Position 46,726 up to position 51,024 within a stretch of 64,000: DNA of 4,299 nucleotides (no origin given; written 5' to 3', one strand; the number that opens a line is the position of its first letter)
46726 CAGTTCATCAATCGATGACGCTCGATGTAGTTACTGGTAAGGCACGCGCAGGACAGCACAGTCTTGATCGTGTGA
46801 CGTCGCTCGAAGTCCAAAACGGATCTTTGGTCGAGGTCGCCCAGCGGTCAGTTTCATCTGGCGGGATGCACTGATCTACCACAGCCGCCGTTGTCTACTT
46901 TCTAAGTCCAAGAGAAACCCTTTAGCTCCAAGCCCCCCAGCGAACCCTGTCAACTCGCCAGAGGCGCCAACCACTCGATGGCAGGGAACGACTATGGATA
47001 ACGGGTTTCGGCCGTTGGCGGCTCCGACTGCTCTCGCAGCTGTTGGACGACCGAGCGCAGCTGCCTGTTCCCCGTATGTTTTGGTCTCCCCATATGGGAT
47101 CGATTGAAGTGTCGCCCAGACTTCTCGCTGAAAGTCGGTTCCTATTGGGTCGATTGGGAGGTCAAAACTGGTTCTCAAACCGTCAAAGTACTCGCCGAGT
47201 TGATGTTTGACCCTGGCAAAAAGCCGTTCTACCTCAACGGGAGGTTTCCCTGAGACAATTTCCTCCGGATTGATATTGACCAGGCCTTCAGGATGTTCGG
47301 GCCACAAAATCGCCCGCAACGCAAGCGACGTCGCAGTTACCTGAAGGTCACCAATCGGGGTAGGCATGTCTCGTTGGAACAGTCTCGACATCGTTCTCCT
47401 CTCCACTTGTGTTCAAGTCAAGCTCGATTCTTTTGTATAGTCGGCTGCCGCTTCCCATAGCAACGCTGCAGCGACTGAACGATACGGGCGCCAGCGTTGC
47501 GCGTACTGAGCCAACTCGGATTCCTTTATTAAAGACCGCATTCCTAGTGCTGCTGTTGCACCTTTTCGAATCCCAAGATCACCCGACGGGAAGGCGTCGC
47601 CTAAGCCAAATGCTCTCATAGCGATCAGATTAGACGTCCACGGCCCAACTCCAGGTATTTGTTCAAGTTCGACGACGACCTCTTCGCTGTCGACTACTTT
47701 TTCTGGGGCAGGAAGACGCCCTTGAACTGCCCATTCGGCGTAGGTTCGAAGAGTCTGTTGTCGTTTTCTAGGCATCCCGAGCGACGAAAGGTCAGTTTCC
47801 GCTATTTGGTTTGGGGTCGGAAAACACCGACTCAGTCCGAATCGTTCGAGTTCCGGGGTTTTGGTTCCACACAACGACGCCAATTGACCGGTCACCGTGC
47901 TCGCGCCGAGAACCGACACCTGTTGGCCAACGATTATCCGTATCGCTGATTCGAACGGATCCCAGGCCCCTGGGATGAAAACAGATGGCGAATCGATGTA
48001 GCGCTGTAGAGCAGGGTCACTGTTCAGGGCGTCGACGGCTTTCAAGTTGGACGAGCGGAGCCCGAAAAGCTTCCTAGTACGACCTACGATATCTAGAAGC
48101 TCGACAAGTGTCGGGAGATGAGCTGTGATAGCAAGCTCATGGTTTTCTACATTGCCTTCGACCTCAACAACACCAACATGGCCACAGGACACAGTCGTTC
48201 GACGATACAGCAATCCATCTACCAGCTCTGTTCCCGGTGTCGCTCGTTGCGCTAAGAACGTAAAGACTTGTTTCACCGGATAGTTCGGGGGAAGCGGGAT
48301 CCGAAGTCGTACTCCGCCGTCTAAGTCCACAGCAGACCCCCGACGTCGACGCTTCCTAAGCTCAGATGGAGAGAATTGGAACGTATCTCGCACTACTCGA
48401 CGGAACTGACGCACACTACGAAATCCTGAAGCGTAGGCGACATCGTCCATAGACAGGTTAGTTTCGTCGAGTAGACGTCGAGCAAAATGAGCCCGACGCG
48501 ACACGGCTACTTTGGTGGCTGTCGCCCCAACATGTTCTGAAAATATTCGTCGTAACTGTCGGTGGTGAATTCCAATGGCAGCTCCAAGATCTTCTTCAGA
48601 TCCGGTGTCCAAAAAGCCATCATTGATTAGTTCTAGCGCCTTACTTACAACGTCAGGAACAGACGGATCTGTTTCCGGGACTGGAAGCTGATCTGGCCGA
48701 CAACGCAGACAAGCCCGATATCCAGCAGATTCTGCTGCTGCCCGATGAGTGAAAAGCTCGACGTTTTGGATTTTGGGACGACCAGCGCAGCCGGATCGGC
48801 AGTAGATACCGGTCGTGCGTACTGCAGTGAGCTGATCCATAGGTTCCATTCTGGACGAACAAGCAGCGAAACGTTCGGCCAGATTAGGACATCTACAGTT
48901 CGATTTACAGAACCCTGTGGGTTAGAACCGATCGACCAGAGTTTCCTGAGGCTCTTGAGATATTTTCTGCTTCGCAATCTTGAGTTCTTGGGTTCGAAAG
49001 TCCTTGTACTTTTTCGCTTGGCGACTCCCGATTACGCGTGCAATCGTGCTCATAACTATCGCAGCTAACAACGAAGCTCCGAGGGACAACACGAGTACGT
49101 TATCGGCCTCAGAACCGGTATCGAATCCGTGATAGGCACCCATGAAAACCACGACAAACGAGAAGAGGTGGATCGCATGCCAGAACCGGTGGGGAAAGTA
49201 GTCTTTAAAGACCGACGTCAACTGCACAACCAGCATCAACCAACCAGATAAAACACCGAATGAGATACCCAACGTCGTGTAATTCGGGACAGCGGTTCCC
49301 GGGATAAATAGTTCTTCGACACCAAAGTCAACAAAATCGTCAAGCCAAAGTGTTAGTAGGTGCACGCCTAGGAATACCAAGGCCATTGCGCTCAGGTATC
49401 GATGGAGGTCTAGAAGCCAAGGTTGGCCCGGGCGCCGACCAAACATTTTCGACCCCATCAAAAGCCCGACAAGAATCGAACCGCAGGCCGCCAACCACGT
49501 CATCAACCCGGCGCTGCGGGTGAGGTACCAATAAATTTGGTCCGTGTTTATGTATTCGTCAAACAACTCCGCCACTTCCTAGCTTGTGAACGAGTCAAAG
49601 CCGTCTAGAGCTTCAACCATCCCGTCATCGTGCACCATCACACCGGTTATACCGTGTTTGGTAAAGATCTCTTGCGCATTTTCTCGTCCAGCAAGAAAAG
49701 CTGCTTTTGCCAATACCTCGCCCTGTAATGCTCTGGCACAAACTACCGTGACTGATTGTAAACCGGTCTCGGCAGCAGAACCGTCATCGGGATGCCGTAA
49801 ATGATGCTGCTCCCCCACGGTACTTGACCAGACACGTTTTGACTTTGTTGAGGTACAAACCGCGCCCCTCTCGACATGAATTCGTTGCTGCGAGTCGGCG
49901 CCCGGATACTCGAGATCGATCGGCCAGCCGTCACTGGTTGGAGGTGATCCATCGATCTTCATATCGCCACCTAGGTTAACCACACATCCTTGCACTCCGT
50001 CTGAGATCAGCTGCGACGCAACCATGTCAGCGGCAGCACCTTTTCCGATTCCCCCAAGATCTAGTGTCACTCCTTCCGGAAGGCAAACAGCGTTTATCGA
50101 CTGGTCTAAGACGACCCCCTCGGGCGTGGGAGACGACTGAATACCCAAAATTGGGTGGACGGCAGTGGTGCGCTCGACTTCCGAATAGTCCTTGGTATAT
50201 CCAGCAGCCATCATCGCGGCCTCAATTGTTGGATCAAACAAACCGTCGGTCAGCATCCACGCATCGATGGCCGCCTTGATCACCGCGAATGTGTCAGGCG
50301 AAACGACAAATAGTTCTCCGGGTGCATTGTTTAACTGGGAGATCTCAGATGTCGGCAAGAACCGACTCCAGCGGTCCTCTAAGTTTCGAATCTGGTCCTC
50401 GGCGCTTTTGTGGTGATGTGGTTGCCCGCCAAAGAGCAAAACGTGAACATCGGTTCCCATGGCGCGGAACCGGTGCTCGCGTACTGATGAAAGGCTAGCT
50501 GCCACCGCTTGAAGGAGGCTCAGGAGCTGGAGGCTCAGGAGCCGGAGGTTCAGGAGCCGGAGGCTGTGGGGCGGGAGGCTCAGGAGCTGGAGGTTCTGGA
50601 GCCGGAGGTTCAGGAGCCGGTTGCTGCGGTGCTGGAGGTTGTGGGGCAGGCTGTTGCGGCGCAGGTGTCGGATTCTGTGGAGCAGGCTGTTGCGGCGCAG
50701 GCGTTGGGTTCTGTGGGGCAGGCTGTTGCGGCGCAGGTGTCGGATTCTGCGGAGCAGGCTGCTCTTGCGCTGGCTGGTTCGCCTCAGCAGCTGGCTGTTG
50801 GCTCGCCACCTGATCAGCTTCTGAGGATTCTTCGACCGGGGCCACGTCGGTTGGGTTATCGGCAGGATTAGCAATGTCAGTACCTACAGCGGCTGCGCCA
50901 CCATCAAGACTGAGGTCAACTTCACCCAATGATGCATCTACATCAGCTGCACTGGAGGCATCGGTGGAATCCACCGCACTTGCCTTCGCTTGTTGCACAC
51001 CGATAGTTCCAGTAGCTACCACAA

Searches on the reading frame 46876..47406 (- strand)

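Call 74: search_protein_families(library=pfam, proteins=[window:46876-47406:-], max_evalue=0.001)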
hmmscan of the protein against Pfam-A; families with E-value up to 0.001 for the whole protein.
window:46876-47406:- (176 aa): 2 families
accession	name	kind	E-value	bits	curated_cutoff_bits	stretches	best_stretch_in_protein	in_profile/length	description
PF01035.26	DNA_binding_1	-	2.5e-33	114.2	27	1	91-170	1-80/81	6-O-methylguanine DNA methyltransferase, DNA binding domain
PF02870.21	Methyltransf_1N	-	9.8e-06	26.5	21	1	15-87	7-71/71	6-O-methylguanine DNA methyltransferase, ribonuclease-like domain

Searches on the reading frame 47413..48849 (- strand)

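Call 74: search_protein_families(library=pfam, proteins=[window:47413-48849:-], max_evalue=0.001)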
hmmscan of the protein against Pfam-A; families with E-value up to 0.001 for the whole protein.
window:47413-48849:- (478 aa): 5 families
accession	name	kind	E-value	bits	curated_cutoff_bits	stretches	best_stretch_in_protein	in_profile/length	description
PF02805.21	Ada_Zn_binding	-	1.6e-17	63.7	23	1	8-53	19-65/65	Metal binding domain of Ada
PF12833.13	HTH_18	-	1.7e-17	63.9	33.6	1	90-167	3-80/80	Helix-turn-helix domain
PF06029.17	AlkA_N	-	2.1e-14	54.2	26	1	182-297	2-118/118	AlkA N-terminal domain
PF00165.29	HTH_AraC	-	6.9e-08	32.9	26.6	1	130-166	7-42/42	Bacterial regulatory helix-turn-helix proteins, AraC family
PF00730.31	HhH-GPD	-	0.00019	22.2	26.2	1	303-453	1-106/108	HhH-GPD superfamily base excision DNA repair protein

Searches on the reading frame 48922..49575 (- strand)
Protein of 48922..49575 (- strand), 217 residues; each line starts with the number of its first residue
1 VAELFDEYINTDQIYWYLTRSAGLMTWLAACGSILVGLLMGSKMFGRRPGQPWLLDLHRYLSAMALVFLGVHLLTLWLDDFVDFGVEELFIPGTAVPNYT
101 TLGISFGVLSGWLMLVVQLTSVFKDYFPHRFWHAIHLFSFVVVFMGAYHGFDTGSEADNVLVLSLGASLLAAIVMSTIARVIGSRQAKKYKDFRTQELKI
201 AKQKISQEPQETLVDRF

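Call 74: search_protein_families(library=pfam, proteins=[window:48922-49575:-], max_evalue=0.001)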
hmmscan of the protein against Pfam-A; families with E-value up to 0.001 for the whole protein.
window:48922-49575:- (217 aa): 1 family
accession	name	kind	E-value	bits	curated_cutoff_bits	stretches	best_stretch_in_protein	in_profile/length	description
PF01794.25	Ferric_reduct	-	3.1e-05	24.5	28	1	47-146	27-120/121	Ferric reductase like transmembrane component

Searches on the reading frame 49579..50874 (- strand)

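Call 27: search_protein_families(library=pfam, proteins=[window:49579-50874:-], max_evalue=0.00001)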
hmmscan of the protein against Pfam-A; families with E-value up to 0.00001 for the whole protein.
window:49579-50874:- (431 aa): 1 family
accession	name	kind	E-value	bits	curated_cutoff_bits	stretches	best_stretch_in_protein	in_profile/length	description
PF02424.20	ApbE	-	1.6e-51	175.8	25.6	1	139-409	1-262/266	ApbE family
